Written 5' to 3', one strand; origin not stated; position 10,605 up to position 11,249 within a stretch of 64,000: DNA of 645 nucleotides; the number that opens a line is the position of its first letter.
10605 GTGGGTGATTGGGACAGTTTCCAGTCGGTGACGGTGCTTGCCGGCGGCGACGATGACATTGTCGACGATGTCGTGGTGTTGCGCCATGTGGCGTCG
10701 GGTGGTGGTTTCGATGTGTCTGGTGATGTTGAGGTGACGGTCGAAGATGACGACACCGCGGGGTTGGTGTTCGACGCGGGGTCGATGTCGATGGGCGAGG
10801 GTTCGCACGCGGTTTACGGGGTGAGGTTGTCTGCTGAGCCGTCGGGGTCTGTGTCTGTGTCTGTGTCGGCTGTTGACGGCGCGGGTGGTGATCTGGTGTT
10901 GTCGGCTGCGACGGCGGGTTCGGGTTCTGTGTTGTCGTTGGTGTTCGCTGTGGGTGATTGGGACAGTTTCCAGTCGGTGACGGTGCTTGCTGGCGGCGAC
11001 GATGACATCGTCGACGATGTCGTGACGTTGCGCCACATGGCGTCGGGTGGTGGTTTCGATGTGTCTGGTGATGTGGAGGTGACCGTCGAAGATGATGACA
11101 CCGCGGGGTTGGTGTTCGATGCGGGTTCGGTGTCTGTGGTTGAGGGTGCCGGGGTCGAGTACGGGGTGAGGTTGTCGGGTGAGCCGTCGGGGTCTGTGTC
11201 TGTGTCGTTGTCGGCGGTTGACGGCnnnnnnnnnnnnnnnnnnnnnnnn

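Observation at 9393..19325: Mosaic cassette-like variation among the 29 homogenised units of giant gene 1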

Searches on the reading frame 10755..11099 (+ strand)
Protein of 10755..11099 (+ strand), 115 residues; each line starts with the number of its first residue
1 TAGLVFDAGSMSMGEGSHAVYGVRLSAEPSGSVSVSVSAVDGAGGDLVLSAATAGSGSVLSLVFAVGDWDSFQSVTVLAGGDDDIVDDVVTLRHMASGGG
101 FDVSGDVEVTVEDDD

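Call 77: predict_structure(alignment_id=A2)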
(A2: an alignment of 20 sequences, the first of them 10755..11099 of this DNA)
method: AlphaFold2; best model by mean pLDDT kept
length: 115 residues; sequences in the alignment: 20
mean_pLDDT: 89.1   pTM: 0.82
mean pLDDT of the five models: 89.1, 89.0, 88.7, 88.5, 87.4
residues with pLDDT >= 90: 73; 70-90: 33; 50-70: 9; < 50: 0
segments of 3 or more residues with pLDDT < 50: none
pLDDT, mean of each block of 10 residues (from residue 1): 90 90 96 94 75 88 94 92 75 95 94 80
secondary structure, 60 per line:
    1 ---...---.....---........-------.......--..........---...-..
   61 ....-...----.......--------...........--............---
elements in order: E4-6 E10-14 E18-25 E33-39 H42-46 E47-51 E55-57 E59-64 E73-79 E88-98 E101-112
